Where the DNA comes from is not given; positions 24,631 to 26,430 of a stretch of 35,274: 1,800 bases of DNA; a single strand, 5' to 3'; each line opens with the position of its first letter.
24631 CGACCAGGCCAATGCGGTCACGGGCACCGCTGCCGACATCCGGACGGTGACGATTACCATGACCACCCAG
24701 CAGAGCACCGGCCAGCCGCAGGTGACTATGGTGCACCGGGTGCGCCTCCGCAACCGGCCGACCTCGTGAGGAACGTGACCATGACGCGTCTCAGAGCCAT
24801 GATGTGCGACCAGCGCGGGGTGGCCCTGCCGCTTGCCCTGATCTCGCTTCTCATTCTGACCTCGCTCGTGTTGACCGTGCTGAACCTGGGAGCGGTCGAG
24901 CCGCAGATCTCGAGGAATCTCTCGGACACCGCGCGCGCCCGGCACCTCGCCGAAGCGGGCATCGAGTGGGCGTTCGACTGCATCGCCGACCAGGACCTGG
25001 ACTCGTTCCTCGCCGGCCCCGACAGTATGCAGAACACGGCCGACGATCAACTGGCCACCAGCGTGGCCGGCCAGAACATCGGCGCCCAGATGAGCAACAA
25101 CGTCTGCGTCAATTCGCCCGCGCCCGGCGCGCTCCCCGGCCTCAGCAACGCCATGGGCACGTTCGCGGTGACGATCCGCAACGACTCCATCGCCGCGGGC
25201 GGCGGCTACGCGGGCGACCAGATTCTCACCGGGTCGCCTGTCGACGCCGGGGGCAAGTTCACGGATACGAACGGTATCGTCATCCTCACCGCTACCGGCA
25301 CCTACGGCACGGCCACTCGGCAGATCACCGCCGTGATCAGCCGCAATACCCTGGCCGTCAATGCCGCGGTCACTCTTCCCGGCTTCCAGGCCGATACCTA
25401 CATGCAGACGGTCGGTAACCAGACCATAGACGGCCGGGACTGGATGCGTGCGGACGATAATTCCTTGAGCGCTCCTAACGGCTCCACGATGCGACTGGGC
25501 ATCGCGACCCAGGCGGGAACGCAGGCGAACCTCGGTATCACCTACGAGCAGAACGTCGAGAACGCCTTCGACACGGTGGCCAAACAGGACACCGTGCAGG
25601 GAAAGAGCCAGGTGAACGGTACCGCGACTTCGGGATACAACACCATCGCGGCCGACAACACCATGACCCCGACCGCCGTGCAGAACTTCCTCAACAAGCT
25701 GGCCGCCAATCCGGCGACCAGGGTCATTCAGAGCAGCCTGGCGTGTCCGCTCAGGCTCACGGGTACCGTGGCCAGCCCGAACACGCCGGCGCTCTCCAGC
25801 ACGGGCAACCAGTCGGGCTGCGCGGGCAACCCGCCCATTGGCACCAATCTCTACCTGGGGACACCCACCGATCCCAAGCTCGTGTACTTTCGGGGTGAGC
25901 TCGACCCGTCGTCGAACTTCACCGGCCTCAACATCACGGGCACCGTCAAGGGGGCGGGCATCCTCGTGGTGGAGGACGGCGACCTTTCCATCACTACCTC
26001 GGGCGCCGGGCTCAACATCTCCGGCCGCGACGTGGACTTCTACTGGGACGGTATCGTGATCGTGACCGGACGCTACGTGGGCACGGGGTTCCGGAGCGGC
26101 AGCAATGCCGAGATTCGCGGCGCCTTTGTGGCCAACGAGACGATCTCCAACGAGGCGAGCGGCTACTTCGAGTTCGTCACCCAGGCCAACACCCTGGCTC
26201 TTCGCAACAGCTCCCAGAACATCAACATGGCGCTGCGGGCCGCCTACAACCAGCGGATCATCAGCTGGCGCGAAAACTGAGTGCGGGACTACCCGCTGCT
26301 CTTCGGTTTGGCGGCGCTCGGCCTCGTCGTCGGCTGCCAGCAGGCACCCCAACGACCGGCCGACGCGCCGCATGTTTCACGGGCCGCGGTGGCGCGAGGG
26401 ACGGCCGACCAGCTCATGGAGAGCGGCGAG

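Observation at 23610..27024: Sigma-54-driven, self-contained pseudopilin trio plus TPR lipoprotein, with no pilus or T2SS machinery nearby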

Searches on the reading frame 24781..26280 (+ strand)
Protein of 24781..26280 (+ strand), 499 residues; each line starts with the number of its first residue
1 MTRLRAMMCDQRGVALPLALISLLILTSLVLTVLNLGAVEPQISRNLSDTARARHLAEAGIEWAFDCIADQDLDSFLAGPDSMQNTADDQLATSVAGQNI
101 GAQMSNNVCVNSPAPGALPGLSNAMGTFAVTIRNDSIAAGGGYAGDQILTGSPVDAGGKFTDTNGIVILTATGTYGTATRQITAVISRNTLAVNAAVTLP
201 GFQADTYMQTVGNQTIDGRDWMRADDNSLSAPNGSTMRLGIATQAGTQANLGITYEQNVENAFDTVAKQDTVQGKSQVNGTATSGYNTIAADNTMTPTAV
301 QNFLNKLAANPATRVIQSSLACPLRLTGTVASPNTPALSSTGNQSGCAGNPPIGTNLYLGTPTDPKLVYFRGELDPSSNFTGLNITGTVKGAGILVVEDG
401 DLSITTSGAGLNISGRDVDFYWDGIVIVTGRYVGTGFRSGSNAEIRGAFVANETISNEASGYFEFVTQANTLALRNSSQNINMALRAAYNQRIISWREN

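Call 4: search_protein_families(library=pfam, proteins=[window:24781-26280:+], max_evalue=1)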
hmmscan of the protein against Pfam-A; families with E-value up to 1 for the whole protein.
window:24781-26280:+ (499 aa): 0 families

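Call 5: search_protein_families(library=ncbifam, proteins=[window:24781-26280:+], max_evalue=1)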
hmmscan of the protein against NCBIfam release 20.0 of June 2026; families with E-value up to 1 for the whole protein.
window:24781-26280:+ (499 aa): 1 family
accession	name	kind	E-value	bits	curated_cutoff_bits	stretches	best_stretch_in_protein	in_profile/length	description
NF037980.1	T2SS_GspK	equivalog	0.00019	21.1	130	1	11-73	1-63/307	type II secretion system minor pseudopilin GspK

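Call 12: find_homologous_proteins(query=window:24781-26280:+, max_evalue=0.001)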
Query window:24781-26280:+ (499 aa): 536 proteins with E <= 0.001 among 8000 candidates; the best 120 are listed.
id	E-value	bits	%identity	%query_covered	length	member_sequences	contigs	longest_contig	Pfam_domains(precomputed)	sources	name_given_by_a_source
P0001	3.0e-296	1001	91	100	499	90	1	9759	-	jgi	jgi:hypothetical protein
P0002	9.5e-284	960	87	100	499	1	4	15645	-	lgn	-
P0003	1.1e-276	936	86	100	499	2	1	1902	-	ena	-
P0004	7.5e-275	930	86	100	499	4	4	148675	-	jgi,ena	-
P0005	1.5e-273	926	85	100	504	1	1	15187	-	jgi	jgi:hypothetical protein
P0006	9.3e-273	923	84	100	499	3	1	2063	-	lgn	-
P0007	1.8e-272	922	85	100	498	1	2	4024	-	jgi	jgi:Tfp pilus assembly protein PilV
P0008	6.3e-272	921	85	100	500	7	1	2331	-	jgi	-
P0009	6.7e-272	921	85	100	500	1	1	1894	-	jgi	jgi:hypothetical protein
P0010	1.8e-268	909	84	100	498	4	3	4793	-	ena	-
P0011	1.9e-248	843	78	99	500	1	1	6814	-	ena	-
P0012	7.6e-245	831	77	100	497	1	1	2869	-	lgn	-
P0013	1.1e-244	831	76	100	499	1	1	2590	-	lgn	-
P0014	2.5e-243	826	76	100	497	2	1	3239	-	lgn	-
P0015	4.3e-243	826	76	100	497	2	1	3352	-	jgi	jgi:Tfp pilus assembly protein PilV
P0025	1.4e-239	814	76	100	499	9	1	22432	-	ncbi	-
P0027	3.4e-239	813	75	100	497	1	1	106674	-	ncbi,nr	ncbi:MAG: hypothetical protein Q7W02_12030 [Candidatus Rokubacteria bacterium]|nr:hypothetical prote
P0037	8.2e-238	808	75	100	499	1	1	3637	-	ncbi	-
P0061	6.0e-231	786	74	100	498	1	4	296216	-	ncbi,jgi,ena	-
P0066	1.8e-218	744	71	100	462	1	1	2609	-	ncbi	-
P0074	1.0e-153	531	74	69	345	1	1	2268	-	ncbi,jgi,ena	-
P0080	3.8e-117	410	48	100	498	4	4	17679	PF14341.12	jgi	jgi:Tfp pilus assembly protein PilX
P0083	8.2e-113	396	47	100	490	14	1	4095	PF14341.12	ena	-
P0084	6.5e-112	393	49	100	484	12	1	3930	PF14341.12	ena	-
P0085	8.5e-112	393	48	100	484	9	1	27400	PF14341.12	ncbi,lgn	-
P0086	4.5e-111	390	46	99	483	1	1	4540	PF14341.12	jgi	jgi:hypothetical protein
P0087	5.9e-111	390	49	100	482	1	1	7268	PF14341.12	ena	-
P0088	7.2e-111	390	47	100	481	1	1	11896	PF14341.12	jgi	jgi:Tfp pilus assembly protein PilX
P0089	7.9e-111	390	47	99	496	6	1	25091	PF14341.12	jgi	jgi:hypothetical protein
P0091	4.1e-110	387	48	100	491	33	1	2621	PF14341.12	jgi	jgi:Tfp pilus assembly protein PilX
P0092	5.0e-110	387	48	100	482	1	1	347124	PF14341.12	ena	-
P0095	1.8e-109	385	46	100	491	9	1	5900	PF14341.12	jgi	jgi:Tfp pilus assembly protein PilX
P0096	1.9e-109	385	47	100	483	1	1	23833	PF14341.12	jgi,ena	-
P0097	1.9e-109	385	47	100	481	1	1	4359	PF14341.12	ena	-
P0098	2.2e-109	385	45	100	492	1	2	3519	PF14341.12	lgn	-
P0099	2.9e-109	384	47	100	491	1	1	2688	PF14341.12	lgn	-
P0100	7.3e-109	383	47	100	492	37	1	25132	PF14341.12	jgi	jgi:Tfp pilus assembly protein PilX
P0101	7.6e-109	383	47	100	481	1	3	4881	PF14341.12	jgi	-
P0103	1.3e-108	382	47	100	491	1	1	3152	PF14341.12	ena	-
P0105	2.9e-108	381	46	100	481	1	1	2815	PF14341.12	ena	-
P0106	3.3e-108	381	46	100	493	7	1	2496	PF14341.12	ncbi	-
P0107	5.3e-108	380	48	100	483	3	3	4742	PF14341.12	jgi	jgi:Tfp pilus assembly protein PilX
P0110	6.9e-108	380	47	100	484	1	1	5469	PF14341.12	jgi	jgi:Tfp pilus assembly protein PilX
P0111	8.4e-108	380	47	100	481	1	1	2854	PF14341.12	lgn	-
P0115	1.4e-107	379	45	100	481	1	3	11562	PF14341.12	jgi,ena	-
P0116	2.6e-107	378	46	100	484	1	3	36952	PF14341.12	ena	-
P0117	3.2e-107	378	46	100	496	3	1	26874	PF14341.12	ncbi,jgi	jgi:Tfp pilus assembly protein PilX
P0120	1.5e-106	375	46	100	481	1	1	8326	-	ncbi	-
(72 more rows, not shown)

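Call 13: find_encoding_contigs(protein=P0004, flank=10000, max_places=3)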
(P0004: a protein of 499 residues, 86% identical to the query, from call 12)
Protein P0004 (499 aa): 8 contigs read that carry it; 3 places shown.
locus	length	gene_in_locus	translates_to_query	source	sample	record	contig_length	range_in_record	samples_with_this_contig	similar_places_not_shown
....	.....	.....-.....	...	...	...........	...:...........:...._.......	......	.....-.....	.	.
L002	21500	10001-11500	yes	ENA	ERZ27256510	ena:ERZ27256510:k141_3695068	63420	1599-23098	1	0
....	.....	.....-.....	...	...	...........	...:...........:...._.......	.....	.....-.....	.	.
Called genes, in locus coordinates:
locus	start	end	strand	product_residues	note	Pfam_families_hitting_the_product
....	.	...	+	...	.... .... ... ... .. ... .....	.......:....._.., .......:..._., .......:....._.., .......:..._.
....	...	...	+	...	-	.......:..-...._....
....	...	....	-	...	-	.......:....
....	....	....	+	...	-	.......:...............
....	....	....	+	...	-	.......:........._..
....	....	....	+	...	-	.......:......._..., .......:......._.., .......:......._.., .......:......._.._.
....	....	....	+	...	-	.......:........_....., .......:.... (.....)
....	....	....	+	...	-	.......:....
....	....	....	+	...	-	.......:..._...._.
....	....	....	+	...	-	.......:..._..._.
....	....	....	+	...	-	-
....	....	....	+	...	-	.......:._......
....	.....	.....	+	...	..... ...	-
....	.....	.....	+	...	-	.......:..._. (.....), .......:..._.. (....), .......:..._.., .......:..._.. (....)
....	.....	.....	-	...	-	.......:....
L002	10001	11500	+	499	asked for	-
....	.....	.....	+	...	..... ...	-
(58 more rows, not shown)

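Call 14: find_encoding_contigs(protein=P0027, flank=10000, max_places=2)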
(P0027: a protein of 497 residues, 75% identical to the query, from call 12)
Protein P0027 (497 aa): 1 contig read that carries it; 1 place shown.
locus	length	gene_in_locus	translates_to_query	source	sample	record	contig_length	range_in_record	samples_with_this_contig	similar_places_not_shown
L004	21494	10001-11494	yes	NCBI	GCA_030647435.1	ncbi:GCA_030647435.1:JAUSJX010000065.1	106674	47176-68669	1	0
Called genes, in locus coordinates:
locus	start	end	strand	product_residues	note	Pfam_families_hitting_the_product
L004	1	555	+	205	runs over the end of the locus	PF01553:Acyltransferase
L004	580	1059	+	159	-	PF01220:DHquinase_II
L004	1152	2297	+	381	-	PF07638:Sigma70_ECF, PF04542:Sigma70_r2, PF04545:Sigma70_r4, PF08281:Sigma70_r4_2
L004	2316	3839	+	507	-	PF01039:Carboxyl_trans, PF03255:ACCA (faint)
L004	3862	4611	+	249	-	PF02654:CobS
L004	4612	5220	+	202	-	PF00300:His_Phos_1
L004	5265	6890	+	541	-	PF00496:SBP_bac_5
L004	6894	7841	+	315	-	PF19300:BPD_transp_1_N, PF00528:BPD_transp_1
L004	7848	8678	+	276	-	PF00528:BPD_transp_1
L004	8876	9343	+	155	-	PF07963:N_methyl (weak)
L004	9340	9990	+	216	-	PF07963:N_methyl (weak)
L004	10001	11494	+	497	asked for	-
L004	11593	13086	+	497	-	-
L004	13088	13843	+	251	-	PF07719:TPR_2 (faint), PF13414:TPR_11 (weak), PF13432:TPR_16 (weak), PF14559:TPR_19 (weak)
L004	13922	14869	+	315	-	PF00676:E1_dh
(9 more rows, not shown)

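Call 15: find_encoding_contigs(protein=P0092, flank=10000, max_places=2)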
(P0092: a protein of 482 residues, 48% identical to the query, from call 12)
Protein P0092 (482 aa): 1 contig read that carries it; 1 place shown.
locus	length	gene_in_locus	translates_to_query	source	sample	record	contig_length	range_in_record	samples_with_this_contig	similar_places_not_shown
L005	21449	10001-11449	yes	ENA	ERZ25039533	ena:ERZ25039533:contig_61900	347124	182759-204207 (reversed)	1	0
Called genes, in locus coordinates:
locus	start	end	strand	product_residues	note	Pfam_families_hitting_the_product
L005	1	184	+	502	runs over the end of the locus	PF00672:HAMP (faint), PF13188:PAS_8 (weak), PF00929:RNase_T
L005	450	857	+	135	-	PF01258:zf-dskA_traR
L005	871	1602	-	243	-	PF03009:GDPD, PF13653:GDPD_2 (weak)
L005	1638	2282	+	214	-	PF01553:Acyltransferase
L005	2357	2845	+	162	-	PF01220:DHquinase_II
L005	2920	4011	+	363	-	PF07638:Sigma70_ECF, PF04542:Sigma70_r2, PF08281:Sigma70_r4_2, PF04545:Sigma70_r4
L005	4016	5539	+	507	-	PF01039:Carboxyl_trans, PF03255:ACCA (faint)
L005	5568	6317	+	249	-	PF02654:CobS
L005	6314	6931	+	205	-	PF00300:His_Phos_1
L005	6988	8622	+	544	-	PF00496:SBP_bac_5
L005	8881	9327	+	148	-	PF07963:N_methyl (weak)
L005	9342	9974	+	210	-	PF07963:N_methyl (weak), PF27121:PpdB (weak)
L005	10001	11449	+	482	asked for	PF14341:PilX_N (faint)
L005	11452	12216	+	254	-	PF13414:TPR_11, PF14559:TPR_19 (faint)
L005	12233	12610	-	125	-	PF07681:DoxX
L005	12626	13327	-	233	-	PF11249:DUF3047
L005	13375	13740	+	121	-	PF01479:S4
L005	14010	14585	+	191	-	PF02283:CobU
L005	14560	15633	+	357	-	PF02277:DBI_PRT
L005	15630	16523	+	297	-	PF01497:Peripla_BP_2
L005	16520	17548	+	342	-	PF01032:FecCD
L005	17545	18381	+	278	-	PF00005:ABC_tran, PF02463:SMC_N (weak), PF13304:AAA_21 (weak)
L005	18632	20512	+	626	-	PF07715:Plug, PF00593:TonB_dep_Rec_b-barrel, PF14905:OMP_b-brl_3 (weak)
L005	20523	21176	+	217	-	PF01955:CbiZ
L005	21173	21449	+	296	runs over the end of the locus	PF13103:TonB_2, PF03544:TonB_C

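Call 21: find_related_loci(query=A2, collection=genome_contigs, flank=10000)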
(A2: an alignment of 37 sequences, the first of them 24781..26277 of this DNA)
Query A2 (499 aa) in genome_contigs; peptide patterns used: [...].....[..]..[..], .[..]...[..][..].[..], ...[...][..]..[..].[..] (x = any residue, [..] = any of these).
584 stretches matched a pattern; 51 encode a relative of the query (tblastn E <= 1e-3); 49 distinct loci.
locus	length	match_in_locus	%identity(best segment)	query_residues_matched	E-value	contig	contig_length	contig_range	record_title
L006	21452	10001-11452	47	1-499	3e-131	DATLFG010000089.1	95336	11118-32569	MAG TPA_asm: Candidatus Limnocylindria bacterium isolate SMAG_U14396 k141_1807937, whole genome shotgun sequence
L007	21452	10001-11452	48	1-499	5e-128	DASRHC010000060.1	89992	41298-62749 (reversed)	MAG TPA_asm: Candidatus Methylomirabilota bacterium isolate SMAG_U10074 k141_628734, whole genome shotgun sequence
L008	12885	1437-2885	48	1-499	3e-125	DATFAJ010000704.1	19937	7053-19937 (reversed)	MAG TPA_asm: Candidatus Methylomirabilota bacterium isolate SMAG_U8498 k141_638446, whole genome shotgun sequence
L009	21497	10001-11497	45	1-499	9e-123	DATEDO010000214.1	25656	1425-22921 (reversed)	MAG TPA_asm: Candidatus Methylomirabilota bacterium isolate SMAG_U8709 k141_506505, whole genome shotgun sequence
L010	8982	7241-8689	46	1-499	9e-123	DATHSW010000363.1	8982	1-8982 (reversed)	MAG TPA_asm: Candidatus Deferrimicrobiaceae bacterium isolate SMAG_U16061 k141_91857, whole genome shotgun sequence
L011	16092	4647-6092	47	1-499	4e-121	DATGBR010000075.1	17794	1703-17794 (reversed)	MAG TPA_asm: Candidatus Methylomirabilota bacterium isolate SMAG_U9627 k141_762371, whole genome shotgun sequence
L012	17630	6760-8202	46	6-499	5e-121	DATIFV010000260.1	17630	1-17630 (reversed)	MAG TPA_asm: Candidatus Methylomirabilota bacterium isolate SMAG_U16404 k141_2101113, whole genome shotgun sequence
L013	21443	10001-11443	44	1-499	1e-120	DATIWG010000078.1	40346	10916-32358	MAG TPA_asm: Nitrosotalea sp. isolate SMAG_U15217 k141_490013, whole genome shotgun sequence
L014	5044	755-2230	44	1-499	3e-119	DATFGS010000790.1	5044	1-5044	MAG TPA_asm: Candidatus Methylomirabilota bacterium isolate SMAG_U8669 k141_132410, whole genome shotgun sequence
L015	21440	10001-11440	45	1-499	6e-117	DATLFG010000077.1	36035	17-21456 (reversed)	MAG TPA_asm: Candidatus Limnocylindria bacterium isolate SMAG_U14396 k141_685872, whole genome shotgun sequence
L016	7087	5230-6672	44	1-499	1e-115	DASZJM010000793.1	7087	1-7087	MAG TPA_asm: Candidatus Methylomirabilota bacterium isolate SMAG_U6629 k141_4966492, whole genome shotgun sequence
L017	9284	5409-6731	44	1-498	9e-115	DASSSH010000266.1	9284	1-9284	MAG TPA_asm: Candidatus Methylomirabilota bacterium isolate SMAG_U510 k141_969098, whole genome shotgun sequence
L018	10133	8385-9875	44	1-499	7e-114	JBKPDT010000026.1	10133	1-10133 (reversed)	MAG: Candidatus Methylomirabilota bacterium isolate GB_EKS_MAG_00017 GB_EKS_000000029740, whole genome shotgun sequence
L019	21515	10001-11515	42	1-499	2e-113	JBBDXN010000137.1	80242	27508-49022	MAG: Candidatus Rokuibacteriota bacterium isolate LejiaD_70_14 Lejia_D_609_length_80242_cov_8, whole genome shotgun sequ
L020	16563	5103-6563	46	1-499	6e-113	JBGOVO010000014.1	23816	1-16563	MAG: Candidatus Methylomirabilia bacterium isolate OBJ_0618_7090110_113 k141_1035885_length_23816_cov_28.5424, whole gen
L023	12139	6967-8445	43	1-498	8e-107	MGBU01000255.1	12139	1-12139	MAG: Candidatus Rokubacteria bacterium GWA2_73_35 gwa2_scaffold_75315, whole genome shotgun sequence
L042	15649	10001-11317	36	1-470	7e-62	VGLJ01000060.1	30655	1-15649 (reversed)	MAG: Candidatus Rokuibacteriota bacterium isolate M_DeepCast_50m_m1_133 M_DeepCast_50m_m1_133_Ga0194121_10002285, whole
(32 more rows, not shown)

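Call 27: search_protein_families(library=pfam, proteins=[L042:5-778:+, L042:779-2392:+, L042:2385-3782:+, L042:3887-4369:+, L042:4438-6288:+, L042:6285-7034:+, L042:12289-13338:+, L042:13896-14558:+, L023:577-1017:+, L023:10966-12012:+], max_evalue=0.001)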
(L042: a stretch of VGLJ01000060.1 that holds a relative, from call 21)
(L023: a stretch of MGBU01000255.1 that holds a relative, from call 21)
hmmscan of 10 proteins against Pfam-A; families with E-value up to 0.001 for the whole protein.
L042:5-778:+ (257 aa): 1 family
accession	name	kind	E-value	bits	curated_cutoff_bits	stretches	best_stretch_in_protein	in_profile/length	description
PF00482.28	T2SSF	-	4.6e-41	140.1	25.2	2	126-248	1-125/125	Type II secretion system (T2SS), protein F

L042:779-2392:+ (537 aa): 8 families
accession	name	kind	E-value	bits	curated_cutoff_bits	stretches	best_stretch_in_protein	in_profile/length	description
PF02518.31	HATPase_c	-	6.8e-25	88.1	26.4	1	432-535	2-109/111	Histidine kinase-, DNA gyrase B-, and HSP90-like ATPase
PF00512.31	HisKA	-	5.9e-15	55.5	26.9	1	324-387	2-63/66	His Kinase A (phospho-acceptor) domain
PF25323.1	6TM_PilS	-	2.7e-14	53.8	27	1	7-181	9-187/189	PilS-like transmembrane domain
PF08448.16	PAS_4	-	1.1e-07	32.5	23.1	1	206-309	6-109/110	PAS fold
PF13426.13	PAS_9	-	1.1e-05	26.1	27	1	207-306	3-102/103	PAS domain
PF00989.32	PAS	-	3e-05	24.4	22.6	1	199-304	5-112/113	PAS fold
PF10090.15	HPTransfase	-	0.00012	22.2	22.9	1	439-479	35-75/123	Histidine phosphotransferase C-terminal domain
PF13188.13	PAS_8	-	0.00098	19.4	21.8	0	200-245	6-52/65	PAS domain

L042:2385-3782:+ (465 aa): 8 families
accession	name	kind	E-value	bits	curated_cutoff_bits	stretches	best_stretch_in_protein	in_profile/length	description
PF00158.32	Sigma54_activat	-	3.9e-68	228.8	20.2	1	145-311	2-168/168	Sigma-54 interaction domain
PF25601.1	AAA_lid_14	-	1.3e-29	102.3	27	1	316-392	1-77/87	AAA+ ATPase lid domain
PF00072.30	Response_reg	-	2.2e-29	102.3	30.2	1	6-114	1-109/111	Response regulator receiver domain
PF14532.12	Sigma54_activ_2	-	2.5e-19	70.3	25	1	145-315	1-138/138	Sigma-54 interaction domain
PF02954.25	HTH_8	-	5e-13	49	22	1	412-453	1-42/42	Bacterial regulatory protein, Fis family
PF07728.20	AAA_5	-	1.4e-08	35.3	22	1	168-286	2-123/139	AAA domain (dynein-related subfamily)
PF13191.12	AAA_16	-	5.8e-06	27.4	32.6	1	143-220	1-85/167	AAA ATPase domain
PF00004.35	AAA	-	1.3e-05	26.1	21.2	1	168-298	1-120/131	ATPase family associated with various cellular activities (AAA)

L042:3887-4369:+ (160 aa): 2 families
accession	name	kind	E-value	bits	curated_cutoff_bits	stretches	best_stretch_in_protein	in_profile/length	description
PF07963.17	N_methyl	-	2e-10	40.2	21.2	1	36-60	3-27/27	Prokaryotic N-terminal methylation motif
PF08334.16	T2SSG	-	1.6e-09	38.2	21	1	66-149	5-88/108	Type II secretion system (T2SS), protein G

L042:4438-6288:+ (616 aa): 17 families
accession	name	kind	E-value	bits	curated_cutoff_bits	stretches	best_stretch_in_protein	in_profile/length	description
PF07719.23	TPR_2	-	1.2e-15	56.7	27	0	469-502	1-34/34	Tetratricopeptide repeat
PF13431.12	TPR_17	-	2.9e-15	55.6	24.4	0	560-590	2-32/34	Tetratricopeptide repeat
PF14559.12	TPR_19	-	2e-14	54.1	25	1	484-522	6-44/68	Tetratricopeptide repeat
PF13414.12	TPR_11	-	3e-13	49.7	26.8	0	544-582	1-39/42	TPR repeat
PF00515.34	TPR_1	-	4.1e-13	49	27.8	1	469-502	1-34/34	Tetratricopeptide repeat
PF13181.12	TPR_8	-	3.4e-11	42.8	25.7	0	541-569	5-33/34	Tetratricopeptide repeat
PF13424.12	TPR_12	-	5e-11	43.1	30.1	1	468-523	2-65/77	Tetratricopeptide repeat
PF23914.1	TPR_CcmH_CycH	-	3.6e-08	33.9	42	1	441-523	56-141/158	Cytochrome c-type biogenesis protein H TPR domain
PF13371.12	TPR_9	-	3.8e-08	33.7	35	1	447-506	7-66/73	Tetratricopeptide repeat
PF13432.12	TPR_16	-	5.4e-08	33.6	32.7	1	508-569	2-63/65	Tetratricopeptide repeat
PF13428.12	TPR_14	-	9.3e-07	29.4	23.5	0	545-579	9-43/44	Tetratricopeptide repeat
PF24575.1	TPR_Slam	-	5.6e-06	27.2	35.2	0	544-586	54-96/104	Surface lipoprotein assembly modifier, N-terminal TPR repeats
PF03704.23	BTAD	-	1.3e-05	26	22.1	0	429-524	21-117/146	Bacterial transcriptional activator domain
PF14561.12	TPR_20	-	2.8e-05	24.8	25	0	553-614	4-66/90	Tetratricopeptide repeat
PF13374.12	TPR_10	-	5.4e-05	23.5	27.5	0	473-497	6-30/42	Tetratricopeptide repeat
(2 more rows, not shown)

L042:6285-7034:+ (249 aa): 2 families
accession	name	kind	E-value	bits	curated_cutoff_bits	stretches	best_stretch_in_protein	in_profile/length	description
PF06750.18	A24_N_bact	-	7.2e-33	113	23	1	9-88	2-81/84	Bacterial Peptidase A24 N-terminal domain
PF01478.23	Peptidase_A24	-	5.8e-21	75.3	26.5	1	101-202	1-101/104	Type IV leader peptidase family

L042:12289-13338:+ (349 aa): 3 families
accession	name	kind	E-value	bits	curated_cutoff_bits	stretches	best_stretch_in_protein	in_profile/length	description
PF11104.14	PilM_2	-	6e-73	246.1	27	1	15-343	1-339/340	Type IV pilus assembly protein PilM;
PF14450.12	FtsA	-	3e-15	57.1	31.8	1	189-314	1-113/127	Cell division protein FtsA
PF06723.19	MreB_Mbl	-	0.00029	20.2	27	0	283-312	276-305/327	MreB/Mbl protein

L042:13896-14558:+ (220 aa): 1 family
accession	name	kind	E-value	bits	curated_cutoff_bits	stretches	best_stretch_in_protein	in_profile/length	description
PF04350.18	PilO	-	5.5e-31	108.1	22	1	48-171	4-127/145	Pilus assembly protein, PilO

L023:577-1017:+ (146 aa): 2 families
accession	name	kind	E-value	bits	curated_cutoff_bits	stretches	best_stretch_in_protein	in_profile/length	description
PF07963.17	N_methyl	-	5.9e-10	38.7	21.2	1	24-48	3-27/27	Prokaryotic N-terminal methylation motif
PF08334.16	T2SSG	-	2.2e-07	31.3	21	1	53-138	4-91/108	Type II secretion system (T2SS), protein G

L023:10966-12012:+ (348 aa): 3 families
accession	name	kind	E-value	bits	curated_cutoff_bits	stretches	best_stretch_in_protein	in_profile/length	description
PF11104.14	PilM_2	-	1.3e-74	251.6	27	1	12-343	1-339/340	Type IV pilus assembly protein PilM;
PF14450.12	FtsA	-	8.7e-15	55.6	31.8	1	186-322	1-122/127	Cell division protein FtsA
PF06723.19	MreB_Mbl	-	2.8e-08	33.4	27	0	240-311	233-305/327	MreB/Mbl protein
